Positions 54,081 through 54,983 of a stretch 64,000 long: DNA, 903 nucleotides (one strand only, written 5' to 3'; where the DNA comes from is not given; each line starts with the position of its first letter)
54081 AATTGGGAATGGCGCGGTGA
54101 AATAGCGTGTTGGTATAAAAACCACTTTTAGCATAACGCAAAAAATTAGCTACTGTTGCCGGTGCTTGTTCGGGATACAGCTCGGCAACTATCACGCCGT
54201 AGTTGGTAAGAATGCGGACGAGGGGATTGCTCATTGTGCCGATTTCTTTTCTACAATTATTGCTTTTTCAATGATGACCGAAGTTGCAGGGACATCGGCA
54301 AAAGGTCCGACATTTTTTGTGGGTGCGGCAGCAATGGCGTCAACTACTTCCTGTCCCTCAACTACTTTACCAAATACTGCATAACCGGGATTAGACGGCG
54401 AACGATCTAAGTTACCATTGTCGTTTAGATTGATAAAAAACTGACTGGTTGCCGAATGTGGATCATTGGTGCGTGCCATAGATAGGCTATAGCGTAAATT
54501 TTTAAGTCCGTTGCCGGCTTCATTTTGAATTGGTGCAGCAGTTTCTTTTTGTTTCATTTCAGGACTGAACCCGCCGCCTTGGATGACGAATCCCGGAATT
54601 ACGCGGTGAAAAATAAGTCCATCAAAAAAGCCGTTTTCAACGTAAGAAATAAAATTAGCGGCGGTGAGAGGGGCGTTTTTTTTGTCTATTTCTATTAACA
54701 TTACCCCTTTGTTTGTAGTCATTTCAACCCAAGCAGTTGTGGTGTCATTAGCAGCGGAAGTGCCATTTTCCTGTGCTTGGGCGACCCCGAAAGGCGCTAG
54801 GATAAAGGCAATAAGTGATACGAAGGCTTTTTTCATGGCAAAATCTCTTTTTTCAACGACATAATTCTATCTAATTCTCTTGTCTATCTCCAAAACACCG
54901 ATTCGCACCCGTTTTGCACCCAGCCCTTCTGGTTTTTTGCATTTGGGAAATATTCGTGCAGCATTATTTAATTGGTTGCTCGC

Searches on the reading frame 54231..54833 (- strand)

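Call 62: search_protein_families(library=pfam, proteins=[window:54231-54833:-], max_evalue=0.001)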
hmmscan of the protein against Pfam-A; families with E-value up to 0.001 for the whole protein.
window:54231-54833:- (200 aa): 1 family
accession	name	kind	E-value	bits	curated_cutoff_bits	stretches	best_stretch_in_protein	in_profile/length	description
PF00160.26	Pro_isomerase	-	1.7e-44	152.3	21.7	1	36-190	2-156/159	Cyclophilin type peptidyl-prolyl cis-trans isomerase/CLD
